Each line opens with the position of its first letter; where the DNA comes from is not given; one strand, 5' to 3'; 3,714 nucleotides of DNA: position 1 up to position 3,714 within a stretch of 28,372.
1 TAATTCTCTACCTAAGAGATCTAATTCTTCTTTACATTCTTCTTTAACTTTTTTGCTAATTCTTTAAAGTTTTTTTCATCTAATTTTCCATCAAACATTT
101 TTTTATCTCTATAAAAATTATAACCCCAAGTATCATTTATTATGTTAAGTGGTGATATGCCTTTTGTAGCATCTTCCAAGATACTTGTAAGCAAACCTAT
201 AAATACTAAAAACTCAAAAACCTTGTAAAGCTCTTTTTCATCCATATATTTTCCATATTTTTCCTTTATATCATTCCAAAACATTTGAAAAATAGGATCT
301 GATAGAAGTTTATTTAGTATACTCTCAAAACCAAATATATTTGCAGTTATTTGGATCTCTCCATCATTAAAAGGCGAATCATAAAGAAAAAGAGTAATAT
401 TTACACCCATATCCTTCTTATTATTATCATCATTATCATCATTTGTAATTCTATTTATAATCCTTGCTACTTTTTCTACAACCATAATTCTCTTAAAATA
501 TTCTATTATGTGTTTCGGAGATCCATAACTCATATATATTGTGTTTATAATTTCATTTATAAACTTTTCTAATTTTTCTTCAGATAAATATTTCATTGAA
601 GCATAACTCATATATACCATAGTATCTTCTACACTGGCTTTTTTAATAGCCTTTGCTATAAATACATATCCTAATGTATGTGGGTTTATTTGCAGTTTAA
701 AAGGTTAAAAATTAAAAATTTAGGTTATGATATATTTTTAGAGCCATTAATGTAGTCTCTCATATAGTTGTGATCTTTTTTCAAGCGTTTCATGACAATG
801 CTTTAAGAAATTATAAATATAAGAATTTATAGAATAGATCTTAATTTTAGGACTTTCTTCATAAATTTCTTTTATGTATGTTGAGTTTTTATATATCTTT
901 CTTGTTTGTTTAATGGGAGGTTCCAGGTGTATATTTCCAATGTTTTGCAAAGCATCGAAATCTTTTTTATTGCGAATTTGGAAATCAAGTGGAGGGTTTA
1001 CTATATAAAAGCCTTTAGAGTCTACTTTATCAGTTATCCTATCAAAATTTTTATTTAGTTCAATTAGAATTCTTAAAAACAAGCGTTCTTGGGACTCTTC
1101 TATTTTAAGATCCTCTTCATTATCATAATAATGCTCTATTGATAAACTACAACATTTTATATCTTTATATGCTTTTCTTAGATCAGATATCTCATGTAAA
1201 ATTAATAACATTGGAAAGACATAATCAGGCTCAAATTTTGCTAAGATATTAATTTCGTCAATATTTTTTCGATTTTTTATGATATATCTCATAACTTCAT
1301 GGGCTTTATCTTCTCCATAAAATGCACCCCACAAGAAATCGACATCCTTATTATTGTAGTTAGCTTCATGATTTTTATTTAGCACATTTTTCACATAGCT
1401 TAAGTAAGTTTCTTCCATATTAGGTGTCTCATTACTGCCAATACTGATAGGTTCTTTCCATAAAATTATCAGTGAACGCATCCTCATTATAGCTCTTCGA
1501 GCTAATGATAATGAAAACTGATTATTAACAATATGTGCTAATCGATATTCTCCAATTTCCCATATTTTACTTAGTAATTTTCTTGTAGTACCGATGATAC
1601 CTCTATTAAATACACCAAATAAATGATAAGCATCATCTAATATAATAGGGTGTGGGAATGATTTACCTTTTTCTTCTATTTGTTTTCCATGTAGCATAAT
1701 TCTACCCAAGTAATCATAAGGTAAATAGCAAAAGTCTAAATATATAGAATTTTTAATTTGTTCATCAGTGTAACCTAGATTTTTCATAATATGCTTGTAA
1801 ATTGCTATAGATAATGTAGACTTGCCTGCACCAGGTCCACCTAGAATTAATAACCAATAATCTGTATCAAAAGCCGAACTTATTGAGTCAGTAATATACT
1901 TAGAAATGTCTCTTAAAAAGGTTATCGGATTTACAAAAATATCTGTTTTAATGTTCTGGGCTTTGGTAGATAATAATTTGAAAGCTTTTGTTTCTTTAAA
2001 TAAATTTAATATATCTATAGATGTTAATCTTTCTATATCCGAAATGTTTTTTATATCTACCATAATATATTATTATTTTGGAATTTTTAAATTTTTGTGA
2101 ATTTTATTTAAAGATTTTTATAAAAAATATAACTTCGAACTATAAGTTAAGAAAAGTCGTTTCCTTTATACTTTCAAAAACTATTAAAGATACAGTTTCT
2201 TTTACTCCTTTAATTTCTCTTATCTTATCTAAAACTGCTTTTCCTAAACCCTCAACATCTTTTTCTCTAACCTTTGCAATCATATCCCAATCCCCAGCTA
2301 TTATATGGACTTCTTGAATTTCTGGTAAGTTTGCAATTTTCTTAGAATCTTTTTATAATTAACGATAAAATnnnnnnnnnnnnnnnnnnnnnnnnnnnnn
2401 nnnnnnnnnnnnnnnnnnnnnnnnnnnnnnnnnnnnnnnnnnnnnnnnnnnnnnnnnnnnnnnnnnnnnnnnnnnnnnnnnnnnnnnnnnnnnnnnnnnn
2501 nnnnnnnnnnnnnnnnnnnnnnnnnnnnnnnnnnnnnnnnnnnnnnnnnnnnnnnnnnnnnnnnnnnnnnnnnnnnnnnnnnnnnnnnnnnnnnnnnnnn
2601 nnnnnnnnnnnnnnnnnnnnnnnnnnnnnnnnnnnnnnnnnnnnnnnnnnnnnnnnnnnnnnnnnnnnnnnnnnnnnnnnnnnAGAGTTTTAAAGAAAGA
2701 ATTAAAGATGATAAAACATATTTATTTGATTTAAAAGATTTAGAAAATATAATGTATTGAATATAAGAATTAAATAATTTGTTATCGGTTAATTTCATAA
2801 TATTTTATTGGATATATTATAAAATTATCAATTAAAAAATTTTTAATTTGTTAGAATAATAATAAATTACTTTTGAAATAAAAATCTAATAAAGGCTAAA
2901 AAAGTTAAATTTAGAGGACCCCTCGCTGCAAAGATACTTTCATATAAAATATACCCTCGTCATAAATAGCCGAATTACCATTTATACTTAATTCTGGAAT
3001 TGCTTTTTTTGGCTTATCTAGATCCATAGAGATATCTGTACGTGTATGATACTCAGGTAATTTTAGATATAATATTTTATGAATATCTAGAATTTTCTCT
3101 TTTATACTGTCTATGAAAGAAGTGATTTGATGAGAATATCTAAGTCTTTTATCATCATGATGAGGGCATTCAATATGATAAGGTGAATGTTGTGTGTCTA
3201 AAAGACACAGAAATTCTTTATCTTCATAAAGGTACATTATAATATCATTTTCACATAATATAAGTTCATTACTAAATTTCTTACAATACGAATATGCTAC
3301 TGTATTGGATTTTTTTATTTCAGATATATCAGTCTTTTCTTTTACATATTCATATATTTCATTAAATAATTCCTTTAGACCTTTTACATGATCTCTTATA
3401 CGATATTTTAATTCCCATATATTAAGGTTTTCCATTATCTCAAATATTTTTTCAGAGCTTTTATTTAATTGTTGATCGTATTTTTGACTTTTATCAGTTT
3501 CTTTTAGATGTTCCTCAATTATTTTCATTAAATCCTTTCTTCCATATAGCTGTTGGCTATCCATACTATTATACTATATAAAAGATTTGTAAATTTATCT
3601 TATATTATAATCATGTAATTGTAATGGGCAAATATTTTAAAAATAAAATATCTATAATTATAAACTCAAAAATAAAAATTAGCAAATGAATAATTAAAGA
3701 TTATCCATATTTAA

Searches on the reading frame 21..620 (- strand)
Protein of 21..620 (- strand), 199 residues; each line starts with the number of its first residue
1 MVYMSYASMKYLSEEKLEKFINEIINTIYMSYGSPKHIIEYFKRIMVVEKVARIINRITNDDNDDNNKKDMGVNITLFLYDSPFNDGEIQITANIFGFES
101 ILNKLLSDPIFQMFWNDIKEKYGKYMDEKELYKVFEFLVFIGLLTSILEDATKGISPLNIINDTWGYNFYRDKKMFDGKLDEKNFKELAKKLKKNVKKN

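Call 35: search_protein_families(library=pfam, proteins=[window:21-620:-], max_evalue=0.01)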
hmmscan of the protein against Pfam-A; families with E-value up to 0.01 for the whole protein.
window:21-620:- (199 aa): 0 families

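Call 51: search_protein_families(library=padloc, proteins=[window:21-620:-], max_evalue=0.1)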
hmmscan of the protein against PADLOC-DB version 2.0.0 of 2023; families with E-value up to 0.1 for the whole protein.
window:21-620:- (199 aa): 0 families

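Call 52: search_protein_families(library=phrogs, proteins=[window:21-620:-], max_evalue=0.1)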
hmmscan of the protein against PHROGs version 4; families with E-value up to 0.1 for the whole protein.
window:21-620:- (199 aa): 1 family
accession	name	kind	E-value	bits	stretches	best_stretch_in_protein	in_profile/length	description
phrog_19549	-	unknown function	0.015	16.8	0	39-62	15-38/80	-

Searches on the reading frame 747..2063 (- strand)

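Call 35: search_protein_families(library=pfam, proteins=[window:747-2063:-], max_evalue=0.01)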
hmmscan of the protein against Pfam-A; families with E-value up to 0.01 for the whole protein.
window:747-2063:- (438 aa): 1 family
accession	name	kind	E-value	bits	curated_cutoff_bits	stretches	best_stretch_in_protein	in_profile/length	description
PF20720.3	nSTAND3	-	0.0024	18.1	27.2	0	65-98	14-46/155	Novel STAND NTPase 3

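Call 51: search_protein_families(library=padloc, proteins=[window:747-2063:-], max_evalue=0.1)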
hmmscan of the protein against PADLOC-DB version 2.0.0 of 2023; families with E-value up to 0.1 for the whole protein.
window:747-2063:- (438 aa): 3 families
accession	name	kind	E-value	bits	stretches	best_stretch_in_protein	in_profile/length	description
PDLC04140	mad8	-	0.0027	15.3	1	66-95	25-54/314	mads_8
PDLC00104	GajB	-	0.0031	14.3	1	59-91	6-38/574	UrvD helicase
PDLC00141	GajB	-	0.023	11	1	62-102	9-49/572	UrvD helicase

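Call 52: search_protein_families(library=phrogs, proteins=[window:747-2063:-], max_evalue=0.1)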
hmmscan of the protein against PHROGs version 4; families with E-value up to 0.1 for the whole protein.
window:747-2063:- (438 aa): 3 families
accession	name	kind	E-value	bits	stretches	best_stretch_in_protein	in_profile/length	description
phrog_50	-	DNA, RNA and nucleotide metabolism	5.3e-05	23.5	1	57-96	359-397/570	DnaC-like helicase loader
phrog_2630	-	unknown function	0.0085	16.4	1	54-91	17-54/326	-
phrog_5484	-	DNA, RNA and nucleotide metabolism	0.033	14.8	1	71-145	31-102/239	DnaA-like replication initiation protein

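Call 99: search_protein_families(library=ncbifam, proteins=[window:747-2063:-], max_evalue=0.01)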
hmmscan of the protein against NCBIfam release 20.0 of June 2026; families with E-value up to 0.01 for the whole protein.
window:747-2063:- (438 aa): 1 family
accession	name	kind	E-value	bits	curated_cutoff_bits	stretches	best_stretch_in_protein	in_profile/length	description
NF000809.0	PRK00059.1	equivalog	0.005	16.3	303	0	297-350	167-220/336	peptidylprolyl isomerase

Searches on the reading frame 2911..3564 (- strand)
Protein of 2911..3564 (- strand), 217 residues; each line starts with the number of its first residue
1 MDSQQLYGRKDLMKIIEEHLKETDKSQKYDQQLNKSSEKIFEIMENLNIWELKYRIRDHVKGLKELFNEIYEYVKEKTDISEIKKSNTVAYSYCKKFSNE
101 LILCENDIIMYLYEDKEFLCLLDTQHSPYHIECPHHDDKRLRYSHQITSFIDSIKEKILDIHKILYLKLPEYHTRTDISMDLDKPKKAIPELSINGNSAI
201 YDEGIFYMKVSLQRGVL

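Call 5: search_protein_families(library=pfam, proteins=[window:2911-3564:-], max_evalue=1)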
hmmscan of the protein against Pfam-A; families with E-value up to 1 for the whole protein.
window:2911-3564:- (217 aa): 2 families
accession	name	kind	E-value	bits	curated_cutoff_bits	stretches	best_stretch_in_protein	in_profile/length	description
PF23338.1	PTHB1_hp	-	0.31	11.9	27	1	11-86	6-80/104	PTHB1 hairpin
PF07319.16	DnaI_N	-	0.49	11.5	24.1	1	13-94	1-80/94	Primosomal protein DnaI N-terminus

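Call 9: find_homologous_proteins(query=A1, max_evalue=0.001)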
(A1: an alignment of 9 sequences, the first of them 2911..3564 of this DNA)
Query A1 (9 sequences) (217 aa, profile of the alignment): 29 proteins with E <= 0.001 among 8000 candidates.
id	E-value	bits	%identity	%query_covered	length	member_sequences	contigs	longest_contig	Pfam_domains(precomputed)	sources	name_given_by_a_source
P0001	5.4e-67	243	39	80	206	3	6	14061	-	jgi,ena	jgi:hypothetical protein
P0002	2.9e-65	238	96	100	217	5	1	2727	-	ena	-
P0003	1.7e-62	229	32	39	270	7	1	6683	-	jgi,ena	jgi:soluble cytochrome b562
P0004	1.2e-57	213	29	34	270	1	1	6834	-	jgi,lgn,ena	jgi:soluble cytochrome b562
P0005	3.8e-56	208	64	98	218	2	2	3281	-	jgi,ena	-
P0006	4.3e-56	208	62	94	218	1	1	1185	-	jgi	jgi:hypothetical protein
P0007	3.8e-55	205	33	41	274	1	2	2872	-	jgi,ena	jgi:hypothetical protein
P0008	3.1e-54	202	67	93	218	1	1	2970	-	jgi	jgi:hypothetical protein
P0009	2.4e-53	199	33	82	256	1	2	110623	-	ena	-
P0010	2.6e-52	195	71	98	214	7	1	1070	-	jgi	jgi:hypothetical protein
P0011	3.0e-52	195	67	98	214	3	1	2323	-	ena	-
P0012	1.2e-50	190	67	98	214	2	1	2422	-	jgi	-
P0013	1.9e-50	189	58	98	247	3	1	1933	-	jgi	-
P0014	2.2e-50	189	59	98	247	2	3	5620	-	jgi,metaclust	metaclust:\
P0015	5.5e-50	188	65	98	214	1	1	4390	-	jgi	jgi:hypothetical protein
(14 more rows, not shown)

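Call 10: find_encoding_contigs(protein=P0009, flank=10000, max_places=4)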
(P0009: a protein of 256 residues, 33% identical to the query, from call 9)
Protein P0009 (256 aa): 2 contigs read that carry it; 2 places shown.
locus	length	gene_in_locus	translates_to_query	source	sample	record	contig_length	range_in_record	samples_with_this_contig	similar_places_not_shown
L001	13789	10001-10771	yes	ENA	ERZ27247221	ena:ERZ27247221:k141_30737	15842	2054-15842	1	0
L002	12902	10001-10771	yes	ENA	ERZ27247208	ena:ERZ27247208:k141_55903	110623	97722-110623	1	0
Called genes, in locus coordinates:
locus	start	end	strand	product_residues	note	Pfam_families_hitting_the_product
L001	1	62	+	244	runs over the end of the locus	PF05377:FlaC_arch, PF04659:Arch_fla_DE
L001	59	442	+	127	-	-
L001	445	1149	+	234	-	PF06745:ATPase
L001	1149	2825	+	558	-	PF00437:T2SSE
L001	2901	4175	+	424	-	PF00579:tRNA-synt_1b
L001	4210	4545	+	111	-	-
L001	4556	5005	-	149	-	-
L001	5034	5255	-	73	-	-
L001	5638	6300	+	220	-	-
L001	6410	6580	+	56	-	-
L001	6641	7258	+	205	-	-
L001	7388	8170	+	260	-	-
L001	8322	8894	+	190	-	-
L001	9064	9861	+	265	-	-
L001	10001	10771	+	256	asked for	-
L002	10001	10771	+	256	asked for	-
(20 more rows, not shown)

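Call 11: find_encoding_contigs(protein=P0001, flank=10000, max_places=6)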
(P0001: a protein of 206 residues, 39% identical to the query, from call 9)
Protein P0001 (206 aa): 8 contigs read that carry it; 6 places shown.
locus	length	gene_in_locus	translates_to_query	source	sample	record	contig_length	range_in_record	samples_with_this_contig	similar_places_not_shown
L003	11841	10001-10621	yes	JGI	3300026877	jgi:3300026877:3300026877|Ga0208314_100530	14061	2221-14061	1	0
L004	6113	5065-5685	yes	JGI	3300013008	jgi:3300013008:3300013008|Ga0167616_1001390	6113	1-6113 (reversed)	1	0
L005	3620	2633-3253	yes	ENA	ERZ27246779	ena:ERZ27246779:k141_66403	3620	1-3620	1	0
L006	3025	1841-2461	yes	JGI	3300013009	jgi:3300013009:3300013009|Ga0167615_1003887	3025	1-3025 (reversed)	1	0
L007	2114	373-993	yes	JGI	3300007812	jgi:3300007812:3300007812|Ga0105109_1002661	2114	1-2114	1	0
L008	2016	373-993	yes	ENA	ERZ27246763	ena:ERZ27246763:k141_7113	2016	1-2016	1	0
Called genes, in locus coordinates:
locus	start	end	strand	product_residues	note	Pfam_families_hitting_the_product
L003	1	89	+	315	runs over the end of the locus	PF25133:TYW2_N_2, PF02475:TRM5-TYW2_MTfase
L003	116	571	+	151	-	-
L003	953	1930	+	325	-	PF00297:Ribosomal_L3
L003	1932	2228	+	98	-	PF01775:Ribosomal_L18A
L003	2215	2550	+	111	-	PF02996:Prefoldin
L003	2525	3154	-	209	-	PF01912:eIF-6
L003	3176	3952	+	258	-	PF05377:FlaC_arch, PF04659:Arch_fla_DE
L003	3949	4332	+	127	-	-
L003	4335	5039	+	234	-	PF06745:ATPase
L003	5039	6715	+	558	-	PF00437:T2SSE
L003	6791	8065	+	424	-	PF00579:tRNA-synt_1b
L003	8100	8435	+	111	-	-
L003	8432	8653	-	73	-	-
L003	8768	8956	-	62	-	-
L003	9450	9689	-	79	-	-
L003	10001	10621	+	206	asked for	-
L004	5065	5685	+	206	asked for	-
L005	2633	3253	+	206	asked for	-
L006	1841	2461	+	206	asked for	-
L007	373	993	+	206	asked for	-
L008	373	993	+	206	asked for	-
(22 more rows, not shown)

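Call 51: search_protein_families(library=padloc, proteins=[window:2911-3564:-], max_evalue=0.1)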
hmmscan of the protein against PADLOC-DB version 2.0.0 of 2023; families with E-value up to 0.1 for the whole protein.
window:2911-3564:- (217 aa): 0 families

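Call 52: search_protein_families(library=phrogs, proteins=[window:2911-3564:-], max_evalue=0.1)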
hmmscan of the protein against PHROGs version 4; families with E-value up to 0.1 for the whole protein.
window:2911-3564:- (217 aa): 1 family
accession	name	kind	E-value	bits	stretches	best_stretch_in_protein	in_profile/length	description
phrog_9959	-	tail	0.078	11.4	1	3-109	630-738/1708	tail length tape measure protein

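Call 99: search_protein_families(library=ncbifam, proteins=[window:2911-3564:-], max_evalue=0.01)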
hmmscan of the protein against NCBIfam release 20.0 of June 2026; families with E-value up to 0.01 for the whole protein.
window:2911-3564:- (217 aa): 0 families
